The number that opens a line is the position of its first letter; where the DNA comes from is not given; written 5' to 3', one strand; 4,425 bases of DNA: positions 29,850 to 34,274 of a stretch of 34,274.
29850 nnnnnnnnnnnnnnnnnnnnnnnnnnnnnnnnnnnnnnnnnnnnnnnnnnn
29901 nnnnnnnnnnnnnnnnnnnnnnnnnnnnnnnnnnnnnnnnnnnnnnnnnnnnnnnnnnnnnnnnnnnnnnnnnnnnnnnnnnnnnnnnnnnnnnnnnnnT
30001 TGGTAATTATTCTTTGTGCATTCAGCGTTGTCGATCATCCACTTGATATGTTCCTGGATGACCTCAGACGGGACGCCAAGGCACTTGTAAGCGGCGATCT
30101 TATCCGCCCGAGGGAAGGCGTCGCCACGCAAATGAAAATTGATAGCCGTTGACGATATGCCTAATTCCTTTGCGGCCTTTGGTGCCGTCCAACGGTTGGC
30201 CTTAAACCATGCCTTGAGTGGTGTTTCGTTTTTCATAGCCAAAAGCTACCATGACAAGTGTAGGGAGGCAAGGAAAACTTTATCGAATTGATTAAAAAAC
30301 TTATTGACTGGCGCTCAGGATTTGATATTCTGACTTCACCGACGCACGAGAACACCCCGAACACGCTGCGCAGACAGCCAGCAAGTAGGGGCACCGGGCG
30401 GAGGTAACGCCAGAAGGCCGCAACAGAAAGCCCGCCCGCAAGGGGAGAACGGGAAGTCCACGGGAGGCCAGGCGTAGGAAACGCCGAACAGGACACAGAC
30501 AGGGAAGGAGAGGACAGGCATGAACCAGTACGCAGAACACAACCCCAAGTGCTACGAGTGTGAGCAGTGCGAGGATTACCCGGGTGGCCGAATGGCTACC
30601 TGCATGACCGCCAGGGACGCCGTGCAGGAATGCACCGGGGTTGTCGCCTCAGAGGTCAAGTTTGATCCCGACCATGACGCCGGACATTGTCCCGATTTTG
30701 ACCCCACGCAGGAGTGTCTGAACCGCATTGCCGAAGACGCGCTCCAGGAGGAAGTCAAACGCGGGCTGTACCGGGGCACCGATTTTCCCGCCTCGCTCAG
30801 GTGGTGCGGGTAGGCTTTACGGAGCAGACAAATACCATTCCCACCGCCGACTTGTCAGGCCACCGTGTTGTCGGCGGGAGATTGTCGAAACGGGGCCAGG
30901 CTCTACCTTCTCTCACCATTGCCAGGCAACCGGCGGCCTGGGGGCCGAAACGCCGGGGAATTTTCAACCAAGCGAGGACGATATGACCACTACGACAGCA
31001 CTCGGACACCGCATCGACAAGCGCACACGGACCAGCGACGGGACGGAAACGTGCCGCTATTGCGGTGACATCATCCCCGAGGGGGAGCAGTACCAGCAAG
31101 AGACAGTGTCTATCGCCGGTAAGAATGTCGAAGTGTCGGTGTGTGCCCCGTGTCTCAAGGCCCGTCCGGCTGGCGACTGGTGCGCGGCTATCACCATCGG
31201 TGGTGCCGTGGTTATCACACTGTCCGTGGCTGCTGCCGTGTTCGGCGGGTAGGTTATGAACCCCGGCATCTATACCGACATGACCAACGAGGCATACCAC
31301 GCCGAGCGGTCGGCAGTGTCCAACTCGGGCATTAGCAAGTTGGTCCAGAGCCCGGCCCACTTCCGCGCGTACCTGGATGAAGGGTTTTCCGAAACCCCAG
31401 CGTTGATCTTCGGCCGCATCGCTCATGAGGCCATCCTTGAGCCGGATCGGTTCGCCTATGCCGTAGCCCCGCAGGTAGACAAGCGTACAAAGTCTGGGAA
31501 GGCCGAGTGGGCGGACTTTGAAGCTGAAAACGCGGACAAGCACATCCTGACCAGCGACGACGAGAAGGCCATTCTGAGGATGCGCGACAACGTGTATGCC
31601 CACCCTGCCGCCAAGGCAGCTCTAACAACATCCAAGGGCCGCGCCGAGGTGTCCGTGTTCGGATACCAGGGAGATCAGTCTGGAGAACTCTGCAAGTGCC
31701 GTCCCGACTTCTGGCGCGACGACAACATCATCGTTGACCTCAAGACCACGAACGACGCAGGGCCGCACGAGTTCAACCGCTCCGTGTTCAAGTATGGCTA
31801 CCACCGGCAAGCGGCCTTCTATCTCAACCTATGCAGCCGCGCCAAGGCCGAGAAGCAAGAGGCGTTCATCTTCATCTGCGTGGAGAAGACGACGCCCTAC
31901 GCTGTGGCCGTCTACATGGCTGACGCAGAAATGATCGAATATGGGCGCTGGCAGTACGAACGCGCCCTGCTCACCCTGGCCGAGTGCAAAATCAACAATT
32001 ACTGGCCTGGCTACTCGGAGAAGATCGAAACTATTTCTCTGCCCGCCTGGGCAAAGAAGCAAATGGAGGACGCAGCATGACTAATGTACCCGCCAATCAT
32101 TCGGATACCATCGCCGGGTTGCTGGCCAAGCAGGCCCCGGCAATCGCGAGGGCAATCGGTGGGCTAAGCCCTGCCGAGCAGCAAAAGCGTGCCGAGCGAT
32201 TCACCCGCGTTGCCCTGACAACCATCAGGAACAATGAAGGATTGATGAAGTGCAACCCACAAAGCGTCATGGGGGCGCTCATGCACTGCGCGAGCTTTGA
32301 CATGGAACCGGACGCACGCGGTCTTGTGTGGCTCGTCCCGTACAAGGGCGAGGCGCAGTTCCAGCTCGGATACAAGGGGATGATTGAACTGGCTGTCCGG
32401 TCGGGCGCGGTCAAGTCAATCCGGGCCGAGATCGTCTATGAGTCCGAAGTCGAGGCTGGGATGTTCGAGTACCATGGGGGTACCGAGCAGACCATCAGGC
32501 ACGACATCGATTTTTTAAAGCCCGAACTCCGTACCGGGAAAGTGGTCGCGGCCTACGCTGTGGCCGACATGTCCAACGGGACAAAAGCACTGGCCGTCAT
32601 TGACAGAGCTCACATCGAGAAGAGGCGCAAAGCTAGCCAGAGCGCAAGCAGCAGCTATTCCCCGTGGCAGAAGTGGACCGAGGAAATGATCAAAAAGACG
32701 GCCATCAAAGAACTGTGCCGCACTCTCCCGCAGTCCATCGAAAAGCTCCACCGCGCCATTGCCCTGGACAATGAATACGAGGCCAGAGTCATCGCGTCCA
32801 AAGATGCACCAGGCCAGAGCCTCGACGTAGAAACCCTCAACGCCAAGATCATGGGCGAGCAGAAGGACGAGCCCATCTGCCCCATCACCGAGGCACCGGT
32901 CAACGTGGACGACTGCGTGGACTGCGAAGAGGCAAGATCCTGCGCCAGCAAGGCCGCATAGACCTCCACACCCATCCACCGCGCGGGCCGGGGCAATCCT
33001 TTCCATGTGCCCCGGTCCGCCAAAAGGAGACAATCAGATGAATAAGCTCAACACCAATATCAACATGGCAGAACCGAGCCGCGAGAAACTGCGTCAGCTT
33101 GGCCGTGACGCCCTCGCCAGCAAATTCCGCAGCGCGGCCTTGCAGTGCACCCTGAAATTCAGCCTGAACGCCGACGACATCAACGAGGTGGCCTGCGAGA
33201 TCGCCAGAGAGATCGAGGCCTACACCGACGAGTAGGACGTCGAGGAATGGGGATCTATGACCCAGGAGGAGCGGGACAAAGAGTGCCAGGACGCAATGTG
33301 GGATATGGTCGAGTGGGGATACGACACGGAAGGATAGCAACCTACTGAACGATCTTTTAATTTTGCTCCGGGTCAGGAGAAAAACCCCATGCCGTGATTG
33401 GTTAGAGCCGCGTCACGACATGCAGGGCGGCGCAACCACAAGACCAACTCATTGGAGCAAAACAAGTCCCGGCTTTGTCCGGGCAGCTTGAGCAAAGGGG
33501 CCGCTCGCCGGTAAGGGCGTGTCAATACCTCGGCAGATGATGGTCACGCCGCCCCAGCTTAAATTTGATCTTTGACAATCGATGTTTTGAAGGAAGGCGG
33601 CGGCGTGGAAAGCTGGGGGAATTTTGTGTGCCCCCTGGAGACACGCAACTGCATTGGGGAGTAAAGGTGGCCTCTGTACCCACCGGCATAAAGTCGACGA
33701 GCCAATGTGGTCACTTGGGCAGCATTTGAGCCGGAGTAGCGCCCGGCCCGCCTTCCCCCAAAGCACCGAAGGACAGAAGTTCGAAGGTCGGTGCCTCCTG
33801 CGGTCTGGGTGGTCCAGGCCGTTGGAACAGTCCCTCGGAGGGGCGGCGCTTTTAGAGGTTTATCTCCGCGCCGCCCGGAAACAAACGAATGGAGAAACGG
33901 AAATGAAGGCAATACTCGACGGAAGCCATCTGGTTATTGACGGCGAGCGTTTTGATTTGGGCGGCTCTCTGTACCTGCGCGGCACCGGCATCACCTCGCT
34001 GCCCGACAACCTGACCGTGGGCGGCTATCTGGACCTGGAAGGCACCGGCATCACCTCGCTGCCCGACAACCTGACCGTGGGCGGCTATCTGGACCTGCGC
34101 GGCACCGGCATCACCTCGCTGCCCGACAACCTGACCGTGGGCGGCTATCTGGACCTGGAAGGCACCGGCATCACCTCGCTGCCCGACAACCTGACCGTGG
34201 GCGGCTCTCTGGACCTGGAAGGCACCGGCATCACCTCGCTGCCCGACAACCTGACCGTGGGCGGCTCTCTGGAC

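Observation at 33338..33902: A roughly 565-nt ORF-free, GC-rich, stem-dense region in an otherwise gap-free genome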

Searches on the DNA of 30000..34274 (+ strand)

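Call 9: search_dna_similar(query=window:30000-34274:+, collection=phages, mode=distant, max_rows=30)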
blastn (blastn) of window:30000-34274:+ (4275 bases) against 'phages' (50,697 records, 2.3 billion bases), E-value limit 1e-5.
Records with a match: 2; places in all: 18; records where one place covers at least 80% of the query: 0.
Best place of each record, by identity: 80-90% 2.
By first word of the organism name: Edwardsiella 2.
By host as written in the record: Edwardsiella anguillarum EA011113 2.
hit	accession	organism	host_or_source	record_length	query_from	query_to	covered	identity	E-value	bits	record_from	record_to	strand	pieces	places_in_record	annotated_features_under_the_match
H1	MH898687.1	Edwardsiella phage Edno5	Edwardsiella anguillarum EA011113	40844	3961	4271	7%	80.5%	7e-74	391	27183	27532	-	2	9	hypothetical protein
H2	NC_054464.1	Edwardsiella phage Edno5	Edwardsiella anguillarum EA011113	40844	3961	4271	7%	80.5%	7e-74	391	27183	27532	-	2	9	hypothetical protein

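Call 32: get_annotated_region(hit=H1, flank=4000)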
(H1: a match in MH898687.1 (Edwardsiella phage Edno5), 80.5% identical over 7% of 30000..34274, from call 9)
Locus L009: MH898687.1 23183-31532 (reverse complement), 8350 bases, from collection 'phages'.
description: Edwardsiella phage Edno5, complete genome.
organism: Edwardsiella phage Edno5 (NCBI taxid 2419942)
taxonomy: Viruses; Duplodnaviria; Heunggongvirae; Uroviricota; Caudoviricetes; Gofduovirus; Gofduovirus edno5
host: Edwardsiella anguillarum EA011113; source: -; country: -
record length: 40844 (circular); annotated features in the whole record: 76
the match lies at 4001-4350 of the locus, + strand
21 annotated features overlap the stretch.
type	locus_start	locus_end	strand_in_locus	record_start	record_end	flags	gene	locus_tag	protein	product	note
CDS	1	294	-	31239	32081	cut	-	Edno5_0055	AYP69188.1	primosomal protein I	-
CDS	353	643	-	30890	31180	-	-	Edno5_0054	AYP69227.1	repressor protein C1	-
CDS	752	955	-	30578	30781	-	-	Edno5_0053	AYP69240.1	repressor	-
CDS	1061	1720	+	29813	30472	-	-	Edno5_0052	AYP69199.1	putative prophage repressor CI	-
CDS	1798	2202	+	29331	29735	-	-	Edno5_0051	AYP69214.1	hypothetical protein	-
CDS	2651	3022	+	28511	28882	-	-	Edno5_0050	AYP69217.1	hypothetical protein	-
CDS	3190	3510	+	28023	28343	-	-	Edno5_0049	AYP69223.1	hypothetical protein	-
CDS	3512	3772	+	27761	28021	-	-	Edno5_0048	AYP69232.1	hypothetical protein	-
CDS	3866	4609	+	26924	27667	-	-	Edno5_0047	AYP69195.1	hypothetical protein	-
CDS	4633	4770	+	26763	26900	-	-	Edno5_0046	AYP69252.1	hypothetical protein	-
CDS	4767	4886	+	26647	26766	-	-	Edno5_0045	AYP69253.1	hypothetical protein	-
CDS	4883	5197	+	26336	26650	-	-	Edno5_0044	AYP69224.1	hypothetical protein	-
CDS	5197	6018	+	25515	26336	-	-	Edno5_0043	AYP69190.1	exodeoxyribonuclease VIII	-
CDS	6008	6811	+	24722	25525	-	-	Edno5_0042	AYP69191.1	recombinational DNA repair protein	Recombinational DNA repair protein RecT (prophage associated)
CDS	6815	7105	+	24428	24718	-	-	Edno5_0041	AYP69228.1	EaA2 protein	-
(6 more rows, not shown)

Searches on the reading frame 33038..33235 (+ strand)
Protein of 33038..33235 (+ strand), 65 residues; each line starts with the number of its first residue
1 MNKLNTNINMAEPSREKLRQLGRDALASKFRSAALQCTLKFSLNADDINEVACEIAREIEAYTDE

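Call 19: search_protein_families(library=phrogs, proteins=[window:33038-33235:+], max_evalue=0.1)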
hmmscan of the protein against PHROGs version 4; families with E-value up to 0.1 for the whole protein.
window:33038-33235:+ (65 aa): 0 families

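Call 20: search_protein_families(library=pfam, proteins=[window:33038-33235:+], max_evalue=0.1)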
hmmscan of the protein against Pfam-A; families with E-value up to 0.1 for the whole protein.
window:33038-33235:+ (65 aa): 0 families

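Call 35: find_homologous_proteins(query=window:33038-33232:+, max_evalue=0.001)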
Query seq(65 aa) (65 aa): 4 proteins with E <= 0.001 among 4 candidates.
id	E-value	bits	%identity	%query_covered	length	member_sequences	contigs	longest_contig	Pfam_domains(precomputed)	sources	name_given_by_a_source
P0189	5.6e-34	131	100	100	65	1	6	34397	-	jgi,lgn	jgi:hypothetical protein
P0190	1.1e-25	106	83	98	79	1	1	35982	-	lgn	-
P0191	5.2e-20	88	74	89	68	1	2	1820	-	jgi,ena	-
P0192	2.3e-19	86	69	100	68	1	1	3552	-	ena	-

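Call 36: find_encoding_contigs(protein=P0190, flank=10000, max_places=3)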
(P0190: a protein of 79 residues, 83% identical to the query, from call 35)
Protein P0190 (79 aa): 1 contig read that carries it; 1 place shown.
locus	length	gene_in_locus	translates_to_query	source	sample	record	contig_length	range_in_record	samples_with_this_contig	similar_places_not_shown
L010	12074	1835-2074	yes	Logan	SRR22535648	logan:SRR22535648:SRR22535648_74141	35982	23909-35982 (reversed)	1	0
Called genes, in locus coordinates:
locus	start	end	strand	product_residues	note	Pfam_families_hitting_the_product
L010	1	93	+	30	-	?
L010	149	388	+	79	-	-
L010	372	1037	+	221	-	PF04404:ERF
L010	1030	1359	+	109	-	-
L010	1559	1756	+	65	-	-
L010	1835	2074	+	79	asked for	-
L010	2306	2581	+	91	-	-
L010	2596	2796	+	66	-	-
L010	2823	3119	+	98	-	-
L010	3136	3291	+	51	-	-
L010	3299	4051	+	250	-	PF00145:DNA_methylase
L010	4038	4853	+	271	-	PF01507:PAPS_reduct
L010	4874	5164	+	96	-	-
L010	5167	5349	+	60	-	-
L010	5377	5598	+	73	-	-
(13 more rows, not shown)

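Call 37: find_encoding_contigs(protein=P0192, flank=10000, max_places=3)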
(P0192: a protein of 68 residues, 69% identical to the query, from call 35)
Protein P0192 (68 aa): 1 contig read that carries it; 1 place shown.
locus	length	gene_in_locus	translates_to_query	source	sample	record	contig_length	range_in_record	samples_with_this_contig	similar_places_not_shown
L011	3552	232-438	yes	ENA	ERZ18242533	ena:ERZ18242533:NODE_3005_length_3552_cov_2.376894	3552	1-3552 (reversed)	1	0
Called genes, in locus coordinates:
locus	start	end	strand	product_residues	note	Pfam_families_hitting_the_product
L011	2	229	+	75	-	?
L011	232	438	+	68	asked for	-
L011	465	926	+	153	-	-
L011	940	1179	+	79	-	-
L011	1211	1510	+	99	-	PF27050:Phage_P22_Y8K6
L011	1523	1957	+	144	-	-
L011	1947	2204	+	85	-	-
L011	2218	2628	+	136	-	-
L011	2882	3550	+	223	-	?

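Call 38: find_encoding_contigs(protein=P0191, flank=10000, max_places=3)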
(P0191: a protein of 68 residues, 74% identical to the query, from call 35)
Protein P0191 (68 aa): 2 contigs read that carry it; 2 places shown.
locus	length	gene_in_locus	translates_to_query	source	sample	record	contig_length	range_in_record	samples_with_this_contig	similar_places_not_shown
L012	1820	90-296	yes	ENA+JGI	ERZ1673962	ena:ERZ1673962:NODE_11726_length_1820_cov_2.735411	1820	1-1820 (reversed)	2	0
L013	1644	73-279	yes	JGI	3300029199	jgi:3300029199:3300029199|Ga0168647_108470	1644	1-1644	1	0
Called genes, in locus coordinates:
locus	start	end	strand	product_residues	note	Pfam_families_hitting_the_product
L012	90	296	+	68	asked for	-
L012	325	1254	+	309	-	PF07505:DUF5131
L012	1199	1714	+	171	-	-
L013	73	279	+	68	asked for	-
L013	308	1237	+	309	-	PF07505:DUF5131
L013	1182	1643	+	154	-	?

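Call 50: find_encoding_contigs(protein=P0189, flank=3000, max_places=10)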
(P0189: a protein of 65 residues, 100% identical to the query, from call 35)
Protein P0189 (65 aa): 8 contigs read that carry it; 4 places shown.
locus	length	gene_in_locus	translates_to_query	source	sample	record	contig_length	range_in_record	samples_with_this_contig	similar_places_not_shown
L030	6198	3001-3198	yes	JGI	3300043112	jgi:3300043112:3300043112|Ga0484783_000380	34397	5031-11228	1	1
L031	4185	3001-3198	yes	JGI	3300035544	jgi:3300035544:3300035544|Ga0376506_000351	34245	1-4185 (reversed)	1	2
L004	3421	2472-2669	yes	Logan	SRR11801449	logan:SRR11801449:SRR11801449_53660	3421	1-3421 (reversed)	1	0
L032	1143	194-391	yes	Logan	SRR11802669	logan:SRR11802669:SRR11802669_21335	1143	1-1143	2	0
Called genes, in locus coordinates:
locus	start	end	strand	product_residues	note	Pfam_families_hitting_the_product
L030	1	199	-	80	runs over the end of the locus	-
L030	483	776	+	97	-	-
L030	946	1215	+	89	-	-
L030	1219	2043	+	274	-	PF12684:DUF3799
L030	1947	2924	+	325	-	PF03837:RecT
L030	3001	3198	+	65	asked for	-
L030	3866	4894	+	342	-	-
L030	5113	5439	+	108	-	-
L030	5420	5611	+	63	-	-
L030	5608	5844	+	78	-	PF10518:TAT_signal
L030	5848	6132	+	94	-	-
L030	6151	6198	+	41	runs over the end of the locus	-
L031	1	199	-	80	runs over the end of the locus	-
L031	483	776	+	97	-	-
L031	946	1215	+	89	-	-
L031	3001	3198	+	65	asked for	-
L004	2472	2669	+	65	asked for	-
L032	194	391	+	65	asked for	-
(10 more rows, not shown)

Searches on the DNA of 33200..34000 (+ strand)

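Call 5: search_rna_families(source=window, start=33200, end=34000, threshold=evalue, max_evalue=10, show_alignments=3)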
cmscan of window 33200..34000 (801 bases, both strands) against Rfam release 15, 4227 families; matches with E-value up to 10: 1.
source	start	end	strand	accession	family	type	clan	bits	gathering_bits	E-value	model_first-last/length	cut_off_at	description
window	33518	33592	+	RF02473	GlsR4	Gene; snRNA; snoRNA; CD-box;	-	15.5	70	2.8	1-61/61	no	Small nucleolar RNA GlsR4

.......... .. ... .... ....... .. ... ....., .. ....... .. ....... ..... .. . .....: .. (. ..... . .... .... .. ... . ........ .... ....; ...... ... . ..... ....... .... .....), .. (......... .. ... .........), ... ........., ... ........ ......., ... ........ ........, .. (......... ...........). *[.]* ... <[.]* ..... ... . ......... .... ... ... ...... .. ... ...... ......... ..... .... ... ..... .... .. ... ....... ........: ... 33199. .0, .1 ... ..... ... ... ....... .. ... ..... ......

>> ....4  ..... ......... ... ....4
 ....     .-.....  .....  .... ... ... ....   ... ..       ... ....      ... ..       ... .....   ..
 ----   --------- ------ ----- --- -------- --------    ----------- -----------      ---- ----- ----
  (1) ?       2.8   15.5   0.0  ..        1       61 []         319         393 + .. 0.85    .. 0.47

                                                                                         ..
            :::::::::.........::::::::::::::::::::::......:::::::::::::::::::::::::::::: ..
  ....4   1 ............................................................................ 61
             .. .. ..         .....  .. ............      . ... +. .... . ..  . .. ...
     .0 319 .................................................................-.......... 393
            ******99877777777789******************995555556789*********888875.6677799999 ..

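Call 8: search_dna_similar(query=window:33338-33903:+, collection=phages, mode=distant, max_rows=30)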
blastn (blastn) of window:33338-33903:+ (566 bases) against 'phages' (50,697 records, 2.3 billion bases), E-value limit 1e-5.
No match.

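Call 63: search_dna_similar(query=window:33338-33903:+, collection=plasmids, mode=distant, max_rows=10)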
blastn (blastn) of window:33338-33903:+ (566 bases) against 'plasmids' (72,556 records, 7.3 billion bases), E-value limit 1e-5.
No match.

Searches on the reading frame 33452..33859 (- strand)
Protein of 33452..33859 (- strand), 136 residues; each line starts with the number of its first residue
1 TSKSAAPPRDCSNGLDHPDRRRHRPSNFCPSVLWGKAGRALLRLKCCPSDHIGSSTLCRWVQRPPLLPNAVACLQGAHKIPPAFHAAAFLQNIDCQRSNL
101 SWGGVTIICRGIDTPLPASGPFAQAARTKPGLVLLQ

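Call 80: search_protein_representatives(protein=window:33452-33859:-)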
Query: 136 residues. Proteins with E-value up to 0.001 (for the whole library): 2; up to 1e-10: 0; up to 1e-30: 0. The best 2 are listed.
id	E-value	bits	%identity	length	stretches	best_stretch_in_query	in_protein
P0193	9.3e-05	38.6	47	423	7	37-61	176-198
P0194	6.1e-04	35.9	35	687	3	14-54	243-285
